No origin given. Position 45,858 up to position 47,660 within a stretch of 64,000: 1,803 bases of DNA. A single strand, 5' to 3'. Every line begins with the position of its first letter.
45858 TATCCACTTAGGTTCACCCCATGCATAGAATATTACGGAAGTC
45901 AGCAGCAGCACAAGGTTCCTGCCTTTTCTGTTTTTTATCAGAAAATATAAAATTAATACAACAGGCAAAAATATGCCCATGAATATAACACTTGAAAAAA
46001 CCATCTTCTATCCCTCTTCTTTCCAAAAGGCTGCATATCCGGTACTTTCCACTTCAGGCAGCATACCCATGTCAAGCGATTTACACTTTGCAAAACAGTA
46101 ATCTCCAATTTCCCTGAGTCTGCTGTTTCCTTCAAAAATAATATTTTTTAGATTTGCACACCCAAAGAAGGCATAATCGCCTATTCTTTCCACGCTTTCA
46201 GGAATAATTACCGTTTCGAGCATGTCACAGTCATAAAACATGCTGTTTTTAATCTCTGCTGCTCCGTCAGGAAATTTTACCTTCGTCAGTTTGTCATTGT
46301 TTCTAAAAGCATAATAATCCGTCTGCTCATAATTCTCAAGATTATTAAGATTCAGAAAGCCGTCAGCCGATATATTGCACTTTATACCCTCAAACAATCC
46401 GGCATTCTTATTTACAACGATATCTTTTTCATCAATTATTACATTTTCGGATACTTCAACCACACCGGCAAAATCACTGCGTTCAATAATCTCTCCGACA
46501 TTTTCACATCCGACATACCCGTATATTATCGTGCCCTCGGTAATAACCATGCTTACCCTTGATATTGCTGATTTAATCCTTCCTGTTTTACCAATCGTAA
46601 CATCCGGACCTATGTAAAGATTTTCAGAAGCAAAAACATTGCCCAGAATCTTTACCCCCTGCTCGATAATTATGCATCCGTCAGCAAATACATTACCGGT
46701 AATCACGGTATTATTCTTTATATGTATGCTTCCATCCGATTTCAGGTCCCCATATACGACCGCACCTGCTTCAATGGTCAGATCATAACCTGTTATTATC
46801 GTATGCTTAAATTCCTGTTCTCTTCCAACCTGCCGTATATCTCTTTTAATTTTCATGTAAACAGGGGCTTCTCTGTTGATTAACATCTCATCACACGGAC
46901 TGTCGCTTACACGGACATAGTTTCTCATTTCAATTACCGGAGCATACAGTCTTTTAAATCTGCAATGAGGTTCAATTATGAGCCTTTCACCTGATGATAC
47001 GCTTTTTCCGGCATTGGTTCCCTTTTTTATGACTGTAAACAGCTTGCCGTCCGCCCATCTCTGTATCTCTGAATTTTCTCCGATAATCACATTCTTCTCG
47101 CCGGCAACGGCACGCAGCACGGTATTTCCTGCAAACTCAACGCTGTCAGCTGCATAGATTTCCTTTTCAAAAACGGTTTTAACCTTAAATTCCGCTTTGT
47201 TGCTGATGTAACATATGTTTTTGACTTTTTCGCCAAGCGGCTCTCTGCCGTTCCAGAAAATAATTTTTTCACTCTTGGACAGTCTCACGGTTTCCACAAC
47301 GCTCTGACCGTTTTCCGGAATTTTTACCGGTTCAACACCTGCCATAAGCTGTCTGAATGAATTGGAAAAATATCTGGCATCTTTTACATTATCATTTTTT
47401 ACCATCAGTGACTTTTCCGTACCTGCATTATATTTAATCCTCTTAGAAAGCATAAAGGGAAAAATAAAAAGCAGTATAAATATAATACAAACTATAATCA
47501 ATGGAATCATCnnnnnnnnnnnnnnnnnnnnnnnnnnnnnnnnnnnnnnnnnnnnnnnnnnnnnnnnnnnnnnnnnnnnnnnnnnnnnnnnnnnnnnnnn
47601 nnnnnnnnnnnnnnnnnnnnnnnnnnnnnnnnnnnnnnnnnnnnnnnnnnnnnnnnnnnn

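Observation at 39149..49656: Uncharacterised O-acetylated polysaccharide system: GT2 synthase, MBOAT/DHHW pair, WecB and two glycosidase-like paralogues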

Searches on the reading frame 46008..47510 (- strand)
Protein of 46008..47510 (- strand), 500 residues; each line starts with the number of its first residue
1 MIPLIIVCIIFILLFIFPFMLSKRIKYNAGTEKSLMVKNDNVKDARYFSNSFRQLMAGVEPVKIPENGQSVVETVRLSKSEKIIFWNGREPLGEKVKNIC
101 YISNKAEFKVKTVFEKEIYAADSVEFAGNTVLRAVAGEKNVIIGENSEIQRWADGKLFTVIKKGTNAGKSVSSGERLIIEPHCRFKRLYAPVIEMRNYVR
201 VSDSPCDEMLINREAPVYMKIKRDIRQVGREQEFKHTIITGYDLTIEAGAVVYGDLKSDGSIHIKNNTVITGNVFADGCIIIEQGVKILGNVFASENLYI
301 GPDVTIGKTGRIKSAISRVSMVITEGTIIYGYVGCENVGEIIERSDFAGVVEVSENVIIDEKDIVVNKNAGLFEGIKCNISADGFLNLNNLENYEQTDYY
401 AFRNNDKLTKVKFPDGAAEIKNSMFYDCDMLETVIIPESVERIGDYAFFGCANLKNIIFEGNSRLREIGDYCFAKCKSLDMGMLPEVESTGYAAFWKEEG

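Call 3: search_protein_families(library=pfam, proteins=[window:46008-47510:-], max_evalue=0.01)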
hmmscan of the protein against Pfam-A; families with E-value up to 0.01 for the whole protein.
window:46008-47510:- (500 aa): 2 families
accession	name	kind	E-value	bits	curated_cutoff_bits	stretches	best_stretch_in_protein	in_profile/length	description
PF13306.12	LRR_5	-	1.6e-22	80.2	27.7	1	393-496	21-121/127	BspA type Leucine rich repeat region (6 copies)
PF04519.19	Bactofilin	-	2.5e-05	24.9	27.9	1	237-332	12-96/98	Polymer-forming cytoskeletal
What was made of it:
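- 46008..47510 (-): LRR500: N-terminal TM helix + ~270-aa beta-solenoid (bactofilin-like) + C-terminal BspA-type LRR; bulk predicted cytoplasmic. LRR_5 1.6e-22, Bactofilin 2.5e-5 (call 3).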

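Call 9: search_protein_families(library=ncbifam, proteins=[window:46008-47510:-], max_evalue=0.01)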
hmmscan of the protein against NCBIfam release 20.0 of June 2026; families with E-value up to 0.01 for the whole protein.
window:46008-47510:- (500 aa): 3 families
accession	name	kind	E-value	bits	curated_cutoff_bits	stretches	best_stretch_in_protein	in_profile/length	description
NF047961.1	adhesin_HupY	equivalog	1.7e-06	26.4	1250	1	405-475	185-252/978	leucine-rich repeat adhesin HupY/LrrG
TIGR03991.1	alt_bact_glmU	hypoth_equivalog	0.0037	16.6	225.3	1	257-316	176-238/394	UDP-N-acetylglucosamine diphosphorylase/glucosamine-1-phosphate N-acetyltransferase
NF002060.0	PRK00892.1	subfamily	0.0094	15.1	207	0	261-326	107-173/345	UDP-3-O-(3-hydroxymyristoyl)glucosamine N-acyltransferase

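Call 70: find_homologous_proteins(query=window:46008-47510:-, max_evalue=1e-10)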
Query window:46008-47510:- (500 aa): 300 proteins with E <= 1e-10 among 8000 candidates; the best 120 are listed.
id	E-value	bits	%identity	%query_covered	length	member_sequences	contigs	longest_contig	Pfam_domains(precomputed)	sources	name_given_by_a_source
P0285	0.0e+0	1075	100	96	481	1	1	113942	PF13306.13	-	-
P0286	6.7e-276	934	83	100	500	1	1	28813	PF13306.13,PF04519.20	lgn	-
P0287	8.4e-215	732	66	96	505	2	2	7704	PF13306.13,PF25087.2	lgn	-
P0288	7.8e-203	693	63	96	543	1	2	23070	PF13306.13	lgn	-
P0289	2.6e-202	691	63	96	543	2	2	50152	PF13306.13,PF04519.20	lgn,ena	-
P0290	7.3e-190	650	58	99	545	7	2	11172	PF13306.13,PF25087.2,PF04519.20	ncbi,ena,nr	ncbi:MAG: leucine-rich repeat protein [Lachnospiraceae bacterium]|nr:leucine-rich repeat protein [La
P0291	5.3e-169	581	53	99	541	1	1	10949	PF13306.13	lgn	-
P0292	5.3e-158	545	53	95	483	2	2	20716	PF13306.13,PF25087.2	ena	-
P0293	2.3e-157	543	52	95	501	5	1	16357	PF13306.13,PF25087.2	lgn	-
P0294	1.8e-144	500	47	99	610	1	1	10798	PF13306.13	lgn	-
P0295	2.4e-140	487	48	99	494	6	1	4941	PF13306.13,PF25087.2,PF04519.20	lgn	-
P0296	1.6e-139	484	46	99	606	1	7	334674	PF13306.13,PF13855.13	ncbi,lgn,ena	-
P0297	1.5e-136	474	48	99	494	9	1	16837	PF13306.13,PF25087.2,PF04519.20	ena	-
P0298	3.8e-134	466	44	99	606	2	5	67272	PF13306.13,PF13855.13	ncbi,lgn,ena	-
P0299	2.2e-132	460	47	96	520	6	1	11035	PF13306.13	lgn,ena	-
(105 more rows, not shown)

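Call 80: predict_structure(alignment_id=A5)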
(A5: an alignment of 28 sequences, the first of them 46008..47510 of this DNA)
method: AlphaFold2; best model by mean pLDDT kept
length: 500 residues; sequences in the alignment: 28
mean_pLDDT: 86.5   pTM: 0.76
mean pLDDT of the five models: 86.5, 85.8, 85.1, 82.7, 81.7
residues with pLDDT >= 90: 287; 70-90: 167; 50-70: 26; < 50: 20
segments of 3 or more residues with pLDDT < 50: 26-32, 34-41, 204-206
pLDDT, mean of each block of 10 residues (from residue 1): 91 89 58 44 76 84 63 82 84 88 89 95 94 95 97 94 94 93 95 90 56 78 93 93 95 95 96 96 95 97 89 91 96 94 95 92 73 72 84 81 84 92 89 93 92 91 90 88 83 71
secondary structure, 60 per line:
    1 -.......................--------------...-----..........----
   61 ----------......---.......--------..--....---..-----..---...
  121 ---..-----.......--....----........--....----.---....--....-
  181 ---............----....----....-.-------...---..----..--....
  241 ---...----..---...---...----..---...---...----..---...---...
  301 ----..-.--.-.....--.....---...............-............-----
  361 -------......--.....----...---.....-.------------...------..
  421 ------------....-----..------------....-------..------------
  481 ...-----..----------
elements in order: H2-24 H47-56 E71-76 E80-86 E99-102 E118-120 E131-137 E140-143 E148-155 E158-161 E170-173 E176-179 E184-195 H200-203 E208-211 E221-223 E237-240 E244-246 E256-258 E262-264 E274-276 E280-282 E292-294 E298-300 E313-317 E320-324 E328-342 H344-355 H368-373 E376-380 E385-387 H391-395 E410-412 E433-436 E456-459
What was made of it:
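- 46008..47510 (-): AlphaFold pLDDT 86.5 (call 80).
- Checked: AlphaFold gives TM helix + beta-solenoid + LRR, pLDDT 86.5 (calls 3, 80).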

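Call 84: fold_search(model_id=the predicted structure, library=pdb)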
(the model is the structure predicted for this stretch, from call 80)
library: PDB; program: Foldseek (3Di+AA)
matches with E <= 10: 220; with E <= 0.001: 1
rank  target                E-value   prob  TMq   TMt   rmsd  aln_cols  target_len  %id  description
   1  4gt6                  5.5e-04  0.97  0.18  0.23  17.2       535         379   12  Crystal structure of a leucine rich cell surface protein (FAEPRAA2165_01021) from Faecalibacterium prausnitzii A2-165 at (released 2012-09-26)
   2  4oju_B                3.5e-03  1.00  0.15  0.49   9.7       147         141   19  Crystal structure of a leucine-rich repeat protein (BACCAP_00569) from Bacteroides capillosus ATCC 29799 at 2.00 A res (released 2014-06-18)
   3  6mlx_B                6.3e-03  1.00  0.15  0.34   4.0       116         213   34  Crystal structure of T. pallidum Leucine Rich Repeat protein (TpLRR) (released 2019-07-17)
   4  6mlx_C                6.3e-03  1.00  0.15  0.34   7.7       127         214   27  Crystal structure of T. pallidum Leucine Rich Repeat protein (TpLRR) (released 2019-07-17)
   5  4cp6                  6.3e-03  0.82  0.19  0.22  17.5       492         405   12  The Crystal structure of Pneumococcal vaccine antigen PcpA (released 2015-02-25)
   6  4oju_D                7.9e-03  1.00  0.16  0.53   8.3       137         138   21  Crystal structure of a leucine-rich repeat protein (BACCAP_00569) from Bacteroides capillosus ATCC 29799 at 2.00 A res (released 2014-06-18)
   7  6mlx_A                8.2e-03  1.00  0.14  0.33   7.7       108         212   31  Crystal structure of T. pallidum Leucine Rich Repeat protein (TpLRR) (released 2019-07-17)
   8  4oju_A                8.2e-03  1.00  0.15  0.46   9.8       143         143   19  Crystal structure of a leucine-rich repeat protein (BACCAP_00569) from Bacteroides capillosus ATCC 29799 at 2.00 A res (released 2014-06-18)
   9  4h09_A                1.6e-02  0.82  0.17  0.22  18.3       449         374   12  Crystal structure of a leucine-rich repeat protein (EUBVEN_01088) from Eubacterium ventriosum ATCC 27560 at 2.50 A res (released 2012-10-10)
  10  4h09_D                4.6e-02  0.66  0.19  0.24  18.0       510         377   12  Crystal structure of a leucine-rich repeat protein (EUBVEN_01088) from Eubacterium ventriosum ATCC 27560 at 2.50 A res (released 2012-10-10)
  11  4h09_C                4.8e-02  0.54  0.17  0.21  18.4       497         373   12  Crystal structure of a leucine-rich repeat protein (EUBVEN_01088) from Eubacterium ventriosum ATCC 27560 at 2.50 A res (released 2012-10-10)
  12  4fs7                  5.0e-02  0.21  0.15  0.18  20.5       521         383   12  Crystal structure of a leucine-rich repeat protein (BACOVA_04585) from Bacteroides ovatus ATCC 8483 at 1.19 A resolution (released 2012-09-19)
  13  6n2c_A                5.3e-02  0.14  0.11  0.13  23.0       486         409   10  The Crystal Structure of Caldicellulosiruptor hydrothermalis Tapirin C-terminal domain (released 2018-12-19)
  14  3eh0_A                1.1e-01  0.08  0.09  0.12  19.9       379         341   10  Crystal Structure of LpxD from Escherichia coli (released 2009-08-18)
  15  4ihg_D                1.3e-01  0.12  0.10  0.13  18.1       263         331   13  Chasing Acyl Carrier Protein Through a Catalytic Cycle of Lipid A Production (released 2013-11-13)
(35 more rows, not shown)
